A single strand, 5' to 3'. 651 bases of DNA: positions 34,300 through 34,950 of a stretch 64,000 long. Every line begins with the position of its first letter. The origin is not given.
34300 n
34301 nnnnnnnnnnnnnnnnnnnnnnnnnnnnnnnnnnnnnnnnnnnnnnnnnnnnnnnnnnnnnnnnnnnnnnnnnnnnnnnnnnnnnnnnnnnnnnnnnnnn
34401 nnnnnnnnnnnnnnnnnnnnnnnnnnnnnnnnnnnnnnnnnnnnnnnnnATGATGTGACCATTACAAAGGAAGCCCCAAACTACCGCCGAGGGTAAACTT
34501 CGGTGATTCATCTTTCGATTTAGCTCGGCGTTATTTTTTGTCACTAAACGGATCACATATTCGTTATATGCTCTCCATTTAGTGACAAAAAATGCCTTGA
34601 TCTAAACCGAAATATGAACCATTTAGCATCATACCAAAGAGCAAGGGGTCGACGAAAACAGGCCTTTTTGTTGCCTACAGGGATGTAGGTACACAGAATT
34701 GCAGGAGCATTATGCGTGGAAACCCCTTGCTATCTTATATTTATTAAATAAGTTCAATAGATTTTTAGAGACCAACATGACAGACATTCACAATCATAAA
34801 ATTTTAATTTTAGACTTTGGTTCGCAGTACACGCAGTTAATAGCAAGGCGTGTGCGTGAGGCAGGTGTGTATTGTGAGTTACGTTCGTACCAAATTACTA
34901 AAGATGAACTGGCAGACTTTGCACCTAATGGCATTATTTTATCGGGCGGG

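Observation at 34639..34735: MITE-like element with inverted GTCGAC-repeat termini and a hairpin core, duplicated upstream of mfd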

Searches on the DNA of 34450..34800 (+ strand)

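Call 8: search_rna_families(source=window, start=34450, end=34800, threshold=evalue, max_evalue=10)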
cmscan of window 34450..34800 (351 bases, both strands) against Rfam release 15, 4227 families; matches with E-value up to 10: 15.
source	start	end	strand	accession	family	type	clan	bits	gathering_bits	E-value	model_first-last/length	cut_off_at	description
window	34503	34622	-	RF04205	MIR2606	Gene; miRNA;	-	28.1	139.7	0.029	1-165/165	no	MIR2606 microRNA precursor family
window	34533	34630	-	RF04338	Plastid-psbJ-2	Cis-reg;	CL00152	26.9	65.6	0.0036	1-144/144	no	Plastid-psbJ-2 3UTR RNA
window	34498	34628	+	RF04097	MIR2630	Gene; miRNA;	-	26.7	144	0.0019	1-229/229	no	MIR2630 microRNA precursor family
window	34534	34592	-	RF00901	MIR845_1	Gene; miRNA;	-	23.9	81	0.0069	1-81/81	no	MIR845_1 microRNA precursor family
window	34533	34593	-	RF03578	mir-3910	Gene; miRNA;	-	23.4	95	0.021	1-82/82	no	mir-3910 microRNA precursor family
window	34501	34625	+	RF04174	MIR4208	Gene; miRNA;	-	23.3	140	0.23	1-191/191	no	MIR4208 microRNA precursor family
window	34657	34769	-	RF01692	Bacteroid-trp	Cis-reg; leader;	-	22.3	49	3.8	1-131/131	no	Bacteroidete tryptophan peptide leader RNA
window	34504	34621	-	RF04130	MIR7996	Gene; miRNA;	-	21.8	119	0.1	26-161/190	no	MIR7996 microRNA precursor family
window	34498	34623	-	RF04174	MIR4208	Gene; miRNA;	-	21.7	140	0.49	1-191/191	no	MIR4208 microRNA precursor family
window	34533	34593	-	RF04128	MIR8562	Gene; miRNA;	-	21.5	211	0.07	1-242/242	no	MIR8562 microRNA precursor family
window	34533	34593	+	RF03578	mir-3910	Gene; miRNA;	-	20.1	95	0.17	1-82/82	no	mir-3910 microRNA precursor family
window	34536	34591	-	RF03648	mir-9413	Gene; miRNA;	-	18.3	100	0.56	1-68/68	no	mir-9413 microRNA precursor family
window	34570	34642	-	RF01182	SNORD11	Gene; snRNA; snoRNA; CD-box;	CL00103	17.6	55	1.4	1-84/84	no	Small nucleolar RNA SNORD11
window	34529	34597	+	RF00669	mir-96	Gene; miRNA;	-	16.7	65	0.91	1-78/78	no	mir-96 microRNA precursor family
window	34642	34795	-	RF04339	Plastid-psbJ-3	Cis-reg;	CL00152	14.7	61.7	5.2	1-125/125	no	Plastid-psbJ-3 3UTR RNA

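Call 91: search_dna_similar(query=window:34636-34740:+, collection=plasmids, mode=distant, max_evalue=1, max_rows=10)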
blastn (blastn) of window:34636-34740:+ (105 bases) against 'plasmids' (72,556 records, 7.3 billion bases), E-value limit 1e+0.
Records with a match: 3; places in all: 4; records where one place covers at least 80% of the query: 0.
Best place of each record, by identity: 90-95% 3.
By first word of the organism name: Pseudoalteromonas 3.
By predicted mobility (MOB-suite, as given by PLSDB): non-mobilizable 3.
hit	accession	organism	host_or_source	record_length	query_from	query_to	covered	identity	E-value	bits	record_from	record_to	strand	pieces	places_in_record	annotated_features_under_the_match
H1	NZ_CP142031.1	Pseudoalteromonas sp. CuT4-3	whole organism,deep-sea sediment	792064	29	56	27%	92.9%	7e-2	43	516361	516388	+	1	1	none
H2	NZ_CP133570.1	Pseudoalteromonas sp. HL-AS1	sediment core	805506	29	56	27%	92.9%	7e-2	43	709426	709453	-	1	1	none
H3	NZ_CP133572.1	Pseudoalteromonas sp. HL-AS2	sediment core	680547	29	56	27%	92.9%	7e-2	43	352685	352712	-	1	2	none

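Call 92: search_dna_similar(query=window:34636-34740:+, collection=phages, mode=distant, max_evalue=1, max_rows=10)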
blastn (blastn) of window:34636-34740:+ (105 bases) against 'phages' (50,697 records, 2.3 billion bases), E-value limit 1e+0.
No match.

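Call 93: get_annotated_region(hit=H3, flank=1500)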
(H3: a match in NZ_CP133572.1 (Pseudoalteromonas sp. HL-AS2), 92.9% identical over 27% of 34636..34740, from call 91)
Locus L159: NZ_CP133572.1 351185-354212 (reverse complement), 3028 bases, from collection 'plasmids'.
description: Pseudoalteromonas sp. HL-AS2 plasmid unnamed, complete sequence
organism: Pseudoalteromonas sp. HL-AS2 (NCBI taxid 3071082)
taxonomy: Bacteria; Pseudomonadota; Gammaproteobacteria; Alteromonadales; Pseudoalteromonadaceae; Pseudoalteromonas; Pseudoalteromonas sp. HL-AS2
host: -; source: sediment core; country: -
typing (MOB-suite, as given by PLSDB): non-mobilizable
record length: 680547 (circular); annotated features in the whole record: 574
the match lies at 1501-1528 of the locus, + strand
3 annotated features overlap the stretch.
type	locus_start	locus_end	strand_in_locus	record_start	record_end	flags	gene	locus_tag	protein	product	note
CDS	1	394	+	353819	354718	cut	-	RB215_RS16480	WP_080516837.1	PhnD/SsuA/transferrin family substrate-binding protein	-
CDS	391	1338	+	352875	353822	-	-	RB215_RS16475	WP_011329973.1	hypothetical protein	-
CDS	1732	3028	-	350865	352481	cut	ushA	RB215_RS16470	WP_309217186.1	bifunctional UDP-sugar hydrolase/5'-nucleotidase UshA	GO:0009166 - nucleotide catabolic process [Evidence IEA]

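Call 95: search_rna_families(source=L159, start=1300, end=1760, threshold=evalue, max_evalue=1)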
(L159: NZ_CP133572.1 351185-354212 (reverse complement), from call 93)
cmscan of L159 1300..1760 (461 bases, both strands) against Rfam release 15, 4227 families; matches with E-value up to 1: 1.
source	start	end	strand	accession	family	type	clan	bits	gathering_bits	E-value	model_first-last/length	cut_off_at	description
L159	1553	1597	-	RF00522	PreQ1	Cis-reg; riboswitch;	-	16.8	39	0.72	1-45/45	no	PreQ1 (pre queuosine) riboswitch aptamer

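Call 96: search_dna_similar(query=L159:1470-1690:+, collection=plasmids, mode=distant, max_evalue=0.001, max_rows=40)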
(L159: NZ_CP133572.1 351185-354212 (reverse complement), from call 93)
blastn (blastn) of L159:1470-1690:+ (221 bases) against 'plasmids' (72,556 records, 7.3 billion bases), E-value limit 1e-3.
Records with a match: 10; places in all: 46; records where one place covers at least 80% of the query: 4.
Best place of each record, by identity: >=99% 1; 90-95% 2; 80-90% 4; 60-80% 3.
By first word of the organism name: Pseudoalteromonas 7; Catenovulum 2; Saccharobesus 1.
By predicted mobility (MOB-suite, as given by PLSDB): non-mobilizable 10.
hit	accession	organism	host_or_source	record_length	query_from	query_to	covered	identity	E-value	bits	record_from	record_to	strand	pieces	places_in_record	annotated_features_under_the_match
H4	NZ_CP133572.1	Pseudoalteromonas sp. HL-AS2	sediment core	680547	1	221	100%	100.0%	6e-109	399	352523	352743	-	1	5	none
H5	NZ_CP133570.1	Pseudoalteromonas sp. HL-AS1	sediment core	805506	1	221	100%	90.5%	1e-79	302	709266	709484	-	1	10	none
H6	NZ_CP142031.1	Pseudoalteromonas sp. CuT4-3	whole organism,deep-sea sediment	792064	1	221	100%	89.1%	3e-75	288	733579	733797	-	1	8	none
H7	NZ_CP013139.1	Pseudoalteromonas sp. Bsw20308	seawater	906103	45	221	80%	89.8%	2e-59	236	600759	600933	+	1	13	none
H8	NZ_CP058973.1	Pseudoalteromonas sp. JSTW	cell culture,marine sediment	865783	1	98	44%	78.6%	3e-11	76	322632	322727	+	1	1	none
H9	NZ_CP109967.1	Catenovulum adriaticum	algae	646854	1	90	41%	76.7%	5e-9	69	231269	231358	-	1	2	none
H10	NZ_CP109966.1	Catenovulum adriaticum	algae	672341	1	90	41%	75.8%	2e-7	63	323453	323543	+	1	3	none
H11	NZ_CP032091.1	Pseudoalteromonas donghaensis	cell culture,seawater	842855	11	91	37%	82.7%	9e-12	77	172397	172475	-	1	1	none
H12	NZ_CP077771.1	Pseudoalteromonas shioyasakiensis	Haliotis discus hannai,plate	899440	153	216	29%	84.4%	4e-10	72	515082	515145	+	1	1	none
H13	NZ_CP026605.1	Saccharobesus litoralis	algae mud,microbial mat/biofilm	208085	39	88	23%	92.0%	1e-10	73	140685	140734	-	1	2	none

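Call 97: get_annotated_region(hit=H7, flank=20000)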
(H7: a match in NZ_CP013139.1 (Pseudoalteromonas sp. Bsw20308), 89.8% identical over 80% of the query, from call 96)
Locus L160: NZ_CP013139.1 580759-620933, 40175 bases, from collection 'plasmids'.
description: Pseudoalteromonas sp. Bsw20308 plasmid pPBSW1, complete sequence
organism: Pseudoalteromonas sp. Bsw20308 (NCBI taxid 283699)
taxonomy: Bacteria; Pseudomonadota; Gammaproteobacteria; Alteromonadales; Pseudoalteromonadaceae; Pseudoalteromonas; Pseudoalteromonas sp. Bsw20308
host: -; source: seawater; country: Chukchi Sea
typing (MOB-suite, as given by PLSDB): non-mobilizable
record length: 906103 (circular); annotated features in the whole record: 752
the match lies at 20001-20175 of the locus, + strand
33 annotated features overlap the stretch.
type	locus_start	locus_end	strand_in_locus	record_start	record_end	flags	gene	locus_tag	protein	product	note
CDS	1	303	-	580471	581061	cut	hisH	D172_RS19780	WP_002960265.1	imidazole glycerol phosphate synthase subunit HisH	GO:0000105 - histidine biosynthetic process [Evidence IEA]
CDS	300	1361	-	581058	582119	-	hisB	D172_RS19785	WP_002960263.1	bifunctional histidinol-phosphatase/imidazoleglycerol-phosphate dehydratase HisB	GO:0000105 - histidine biosynthetic process [Evidence IEA]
CDS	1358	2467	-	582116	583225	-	hisC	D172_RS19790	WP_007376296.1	histidinol-phosphate transaminase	GO:0000105 - histidine biosynthetic process [Evidence IEA]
CDS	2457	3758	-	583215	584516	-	hisD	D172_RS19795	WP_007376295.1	histidinol dehydrogenase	GO:0000105 - histidine biosynthetic process [Evidence IEA]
CDS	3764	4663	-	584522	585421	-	hisG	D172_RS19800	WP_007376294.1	ATP phosphoribosyltransferase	GO:0000105 - histidine biosynthetic process [Evidence IEA]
CDS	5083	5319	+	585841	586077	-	-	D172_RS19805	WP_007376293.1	hypothetical protein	-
CDS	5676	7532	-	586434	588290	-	-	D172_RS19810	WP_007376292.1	cytochrome c/FTR1 family iron permease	-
CDS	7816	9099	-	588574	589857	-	-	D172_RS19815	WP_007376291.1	sodium:proton antiporter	GO:0006814 - sodium ion transport [Evidence IEA]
CDS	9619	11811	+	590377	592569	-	-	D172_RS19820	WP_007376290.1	M4 family metallopeptidase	-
CDS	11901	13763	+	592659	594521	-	-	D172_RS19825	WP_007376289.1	M28 family metallopeptidase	-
CDS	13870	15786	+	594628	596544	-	-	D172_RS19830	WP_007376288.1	ATP-dependent DNA helicase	-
CDS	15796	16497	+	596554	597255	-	tsaB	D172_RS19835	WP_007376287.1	tRNA (adenosine(37)-N6)-threonylcarbamoyltransferase complex dimerization subunit type 1 TsaB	GO:0006400 - tRNA modification [Evidence IEA]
CDS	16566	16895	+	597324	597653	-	-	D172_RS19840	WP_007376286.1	hypothetical protein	-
CDS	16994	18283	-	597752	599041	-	-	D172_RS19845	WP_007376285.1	alkaline phosphatase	-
CDS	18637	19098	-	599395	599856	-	-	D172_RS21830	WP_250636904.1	transposase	GO:0006313 - DNA transposition [Evidence IEA]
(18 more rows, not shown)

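Call 98: get_annotated_region(hit=H5, flank=20000)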
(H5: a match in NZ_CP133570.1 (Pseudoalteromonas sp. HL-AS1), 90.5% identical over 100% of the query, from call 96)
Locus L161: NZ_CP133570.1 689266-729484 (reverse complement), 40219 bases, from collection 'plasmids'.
description: Pseudoalteromonas sp. HL-AS1 plasmid unnamed, complete sequence
organism: Pseudoalteromonas sp. HL-AS1 (NCBI taxid 3071081)
taxonomy: Bacteria; Pseudomonadota; Gammaproteobacteria; Alteromonadales; Pseudoalteromonadaceae; Pseudoalteromonas; Pseudoalteromonas sp. HL-AS1
host: -; source: sediment core; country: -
typing (MOB-suite, as given by PLSDB): non-mobilizable
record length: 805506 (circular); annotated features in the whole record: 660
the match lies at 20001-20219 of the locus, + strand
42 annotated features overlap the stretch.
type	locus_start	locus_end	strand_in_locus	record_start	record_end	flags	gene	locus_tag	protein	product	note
CDS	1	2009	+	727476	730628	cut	-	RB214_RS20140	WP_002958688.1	multidrug efflux RND transporter permease subunit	GO:0055085 - transmembrane transport [Evidence IEA]; GO:0042908 - xenobiotic transport [Evidence IEA]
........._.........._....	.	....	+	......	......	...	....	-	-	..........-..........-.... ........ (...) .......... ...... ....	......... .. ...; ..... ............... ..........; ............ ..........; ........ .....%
CDS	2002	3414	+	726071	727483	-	-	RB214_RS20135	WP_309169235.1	TolC family protein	GO:0055085 - transmembrane transport [Evidence IEA]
CDS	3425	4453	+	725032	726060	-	-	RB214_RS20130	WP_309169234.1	zinc-binding dehydrogenase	-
CDS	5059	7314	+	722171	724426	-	-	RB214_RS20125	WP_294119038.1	acyl-CoA dehydrogenase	-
CDS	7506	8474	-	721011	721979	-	-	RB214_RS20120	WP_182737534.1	integron integrase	GO:0006310 - DNA recombination [Evidence IEA]; GO:0009294 - DNA-mediated transformation [Evidence IEA]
CDS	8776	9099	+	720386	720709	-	-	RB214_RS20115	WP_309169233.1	hypothetical protein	-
CDS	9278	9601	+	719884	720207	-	-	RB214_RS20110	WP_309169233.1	hypothetical protein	-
CDS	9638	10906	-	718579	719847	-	-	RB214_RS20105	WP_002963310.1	IS110 family transposase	-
CDS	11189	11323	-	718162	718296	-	ykgO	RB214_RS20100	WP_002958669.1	type B 50S ribosomal protein L36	GO:0006412 - translation [Evidence IEA]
CDS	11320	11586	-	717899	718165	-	-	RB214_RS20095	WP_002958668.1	type B 50S ribosomal protein L31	GO:0006412 - translation [Evidence IEA]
CDS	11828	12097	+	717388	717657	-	-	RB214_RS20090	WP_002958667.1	hypothetical protein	-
CDS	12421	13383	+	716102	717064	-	-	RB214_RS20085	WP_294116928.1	sensor domain-containing diguanylate cyclase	-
CDS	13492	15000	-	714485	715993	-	-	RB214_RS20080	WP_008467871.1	ISNCY family transposase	-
CDS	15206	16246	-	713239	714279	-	-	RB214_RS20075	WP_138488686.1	IS481 family transposase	-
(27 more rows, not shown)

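Call 99: get_annotated_region(hit=H9, flank=400)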
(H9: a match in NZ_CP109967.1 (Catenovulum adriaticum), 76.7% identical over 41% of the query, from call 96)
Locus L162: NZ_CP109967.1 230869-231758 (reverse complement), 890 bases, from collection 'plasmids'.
description: Catenovulum adriaticum strain TS8 plasmid pCadTS8_2, complete sequence
organism: Catenovulum adriaticum (NCBI taxid 2984846)
taxonomy: Bacteria; Pseudomonadota; Gammaproteobacteria; Alteromonadales; Alteromonadaceae; Catenovulum; Catenovulum adriaticum
host: -; source: algae; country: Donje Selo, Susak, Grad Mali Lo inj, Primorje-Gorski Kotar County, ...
typing (MOB-suite, as given by PLSDB): non-mobilizable
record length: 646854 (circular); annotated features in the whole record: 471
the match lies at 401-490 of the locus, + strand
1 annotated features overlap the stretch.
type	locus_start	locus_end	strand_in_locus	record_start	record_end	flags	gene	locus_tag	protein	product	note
CDS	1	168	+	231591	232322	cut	-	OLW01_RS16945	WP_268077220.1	NUDIX domain-containing protein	-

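Call 100: get_annotated_region(hit=H13, flank=400)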
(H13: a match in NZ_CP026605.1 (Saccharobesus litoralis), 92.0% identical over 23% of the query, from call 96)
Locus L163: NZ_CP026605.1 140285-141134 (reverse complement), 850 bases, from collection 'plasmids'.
description: Saccharobesus litoralis strain CCB-QB4 plasmid unnamed1, complete sequence
organism: Saccharobesus litoralis (NCBI taxid 2172099)
taxonomy: Bacteria; Pseudomonadota; Gammaproteobacteria; Alteromonadales; Alteromonadaceae; Saccharobesus; Saccharobesus litoralis
host: -; source: algae mud,microbial mat/biofilm; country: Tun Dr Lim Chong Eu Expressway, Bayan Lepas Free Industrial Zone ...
typing (MOB-suite, as given by PLSDB): non-mobilizable
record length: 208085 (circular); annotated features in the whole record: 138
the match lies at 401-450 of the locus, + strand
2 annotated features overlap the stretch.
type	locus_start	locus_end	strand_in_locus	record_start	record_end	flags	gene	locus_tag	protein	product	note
CDS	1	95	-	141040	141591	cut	-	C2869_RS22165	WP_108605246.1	YgjV family protein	-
CDS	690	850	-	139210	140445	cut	ltrA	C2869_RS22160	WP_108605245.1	group II intron reverse transcriptase/maturase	GO:0000373 - Group II intron splicing [Evidence IEA]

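Call 101: get_annotated_region(hit=H11, flank=400)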
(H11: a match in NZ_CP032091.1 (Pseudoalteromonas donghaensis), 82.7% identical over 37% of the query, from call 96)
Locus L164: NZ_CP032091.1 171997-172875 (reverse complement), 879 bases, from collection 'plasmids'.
description: Pseudoalteromonas donghaensis strain HJ51 plasmid unnamed1, complete sequence
organism: Pseudoalteromonas donghaensis (NCBI taxid 621376)
taxonomy: Bacteria; Pseudomonadota; Gammaproteobacteria; Alteromonadales; Pseudoalteromonadaceae; Pseudoalteromonas; Pseudoalteromonas donghaensis
host: -; source: cell culture,seawater; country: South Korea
typing (MOB-suite, as given by PLSDB): non-mobilizable
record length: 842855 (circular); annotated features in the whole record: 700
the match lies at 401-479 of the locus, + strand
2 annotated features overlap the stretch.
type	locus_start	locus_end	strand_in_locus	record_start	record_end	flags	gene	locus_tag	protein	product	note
CDS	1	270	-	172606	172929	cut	-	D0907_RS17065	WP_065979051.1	hypothetical protein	-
CDS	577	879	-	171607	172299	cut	tsaB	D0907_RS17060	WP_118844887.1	tRNA (adenosine(37)-N6)-threonylcarbamoyltransferase complex dimerization subunit type 1 TsaB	GO:0006400 - tRNA modification [Evidence IEA]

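Call 102: get_annotated_region(hit=H8, flank=400)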
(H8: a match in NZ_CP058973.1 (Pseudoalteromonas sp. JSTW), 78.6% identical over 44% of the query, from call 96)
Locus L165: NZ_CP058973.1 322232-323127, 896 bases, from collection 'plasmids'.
description: Pseudoalteromonas sp. JSTW plasmid pjat527, complete sequence
organism: Pseudoalteromonas sp. JSTW (NCBI taxid 2752475)
taxonomy: Bacteria; Pseudomonadota; Gammaproteobacteria; Alteromonadales; Pseudoalteromonadaceae; Pseudoalteromonas; Pseudoalteromonas sp. JSTW
host: -; source: cell culture,marine sediment; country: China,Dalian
typing (MOB-suite, as given by PLSDB): non-mobilizable
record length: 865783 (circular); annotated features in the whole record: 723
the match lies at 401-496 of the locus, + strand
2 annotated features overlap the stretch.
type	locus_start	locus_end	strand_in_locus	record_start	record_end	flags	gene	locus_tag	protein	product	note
CDS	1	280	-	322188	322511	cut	-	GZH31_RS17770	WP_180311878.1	hypothetical protein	-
CDS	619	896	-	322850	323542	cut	tsaB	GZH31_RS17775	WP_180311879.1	tRNA (adenosine(37)-N6)-threonylcarbamoyltransferase complex dimerization subunit type 1 TsaB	GO:0006400 - tRNA modification [Evidence IEA]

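Call 105: search_dna_similar(query=L159:1470-1690:+, collection=ecoli_genomes, mode=distant, max_evalue=0.01, max_rows=5)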
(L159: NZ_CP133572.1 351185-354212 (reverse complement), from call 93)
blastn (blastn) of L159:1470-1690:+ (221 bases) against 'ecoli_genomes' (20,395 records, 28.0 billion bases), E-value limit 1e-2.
No match.
